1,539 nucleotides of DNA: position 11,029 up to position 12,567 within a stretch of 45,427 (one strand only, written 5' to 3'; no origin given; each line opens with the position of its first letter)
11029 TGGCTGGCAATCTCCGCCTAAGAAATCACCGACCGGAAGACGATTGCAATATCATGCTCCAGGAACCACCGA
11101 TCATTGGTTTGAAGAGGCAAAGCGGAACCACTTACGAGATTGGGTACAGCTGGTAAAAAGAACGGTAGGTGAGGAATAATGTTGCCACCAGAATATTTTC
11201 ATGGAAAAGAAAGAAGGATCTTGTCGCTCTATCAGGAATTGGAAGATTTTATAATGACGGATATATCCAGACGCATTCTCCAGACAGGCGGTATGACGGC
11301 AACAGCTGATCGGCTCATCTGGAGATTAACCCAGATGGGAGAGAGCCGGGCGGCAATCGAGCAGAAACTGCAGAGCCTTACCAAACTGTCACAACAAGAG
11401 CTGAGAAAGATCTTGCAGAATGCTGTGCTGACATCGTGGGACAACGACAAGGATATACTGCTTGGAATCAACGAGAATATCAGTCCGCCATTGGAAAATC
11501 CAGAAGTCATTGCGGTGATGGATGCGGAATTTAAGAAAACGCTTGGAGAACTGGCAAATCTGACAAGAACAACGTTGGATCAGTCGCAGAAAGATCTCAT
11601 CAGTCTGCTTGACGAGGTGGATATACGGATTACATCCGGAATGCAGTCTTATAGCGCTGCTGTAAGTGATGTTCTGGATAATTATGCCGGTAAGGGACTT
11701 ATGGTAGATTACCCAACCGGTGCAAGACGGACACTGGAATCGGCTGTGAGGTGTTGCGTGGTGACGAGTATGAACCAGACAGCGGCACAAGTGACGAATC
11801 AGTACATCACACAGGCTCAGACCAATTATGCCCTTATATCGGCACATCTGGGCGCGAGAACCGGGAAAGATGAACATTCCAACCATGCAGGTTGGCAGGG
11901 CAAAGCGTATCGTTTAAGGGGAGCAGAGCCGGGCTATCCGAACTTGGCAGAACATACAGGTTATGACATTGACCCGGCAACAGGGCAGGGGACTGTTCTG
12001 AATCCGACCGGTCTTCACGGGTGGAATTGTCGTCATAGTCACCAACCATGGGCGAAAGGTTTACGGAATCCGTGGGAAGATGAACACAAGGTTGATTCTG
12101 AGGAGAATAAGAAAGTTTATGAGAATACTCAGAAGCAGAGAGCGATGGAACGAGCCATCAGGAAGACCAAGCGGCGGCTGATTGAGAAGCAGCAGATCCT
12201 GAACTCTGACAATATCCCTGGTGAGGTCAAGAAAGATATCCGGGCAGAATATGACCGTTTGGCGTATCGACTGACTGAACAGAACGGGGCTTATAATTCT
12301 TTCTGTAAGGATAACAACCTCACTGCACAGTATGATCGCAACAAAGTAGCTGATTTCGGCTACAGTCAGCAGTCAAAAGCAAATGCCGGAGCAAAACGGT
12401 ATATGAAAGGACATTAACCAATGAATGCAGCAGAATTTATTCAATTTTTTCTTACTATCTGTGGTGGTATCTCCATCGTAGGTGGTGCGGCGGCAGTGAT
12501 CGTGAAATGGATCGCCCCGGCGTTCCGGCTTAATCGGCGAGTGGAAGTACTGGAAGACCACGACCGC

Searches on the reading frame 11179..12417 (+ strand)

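Call 54: search_protein_families(library=phrogs, proteins=[window:11179-12417:+], max_evalue=0.00001)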
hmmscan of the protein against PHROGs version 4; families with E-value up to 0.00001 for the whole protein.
window:11179-12417:+ (412 aa): 2 families
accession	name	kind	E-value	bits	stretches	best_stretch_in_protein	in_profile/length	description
phrog_581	-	head and packaging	4.9e-76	257.9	1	1-405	19-396/564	minor head protein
phrog_12049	-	head and packaging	4.4e-06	26.6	1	139-334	138-326/745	head morphogenesis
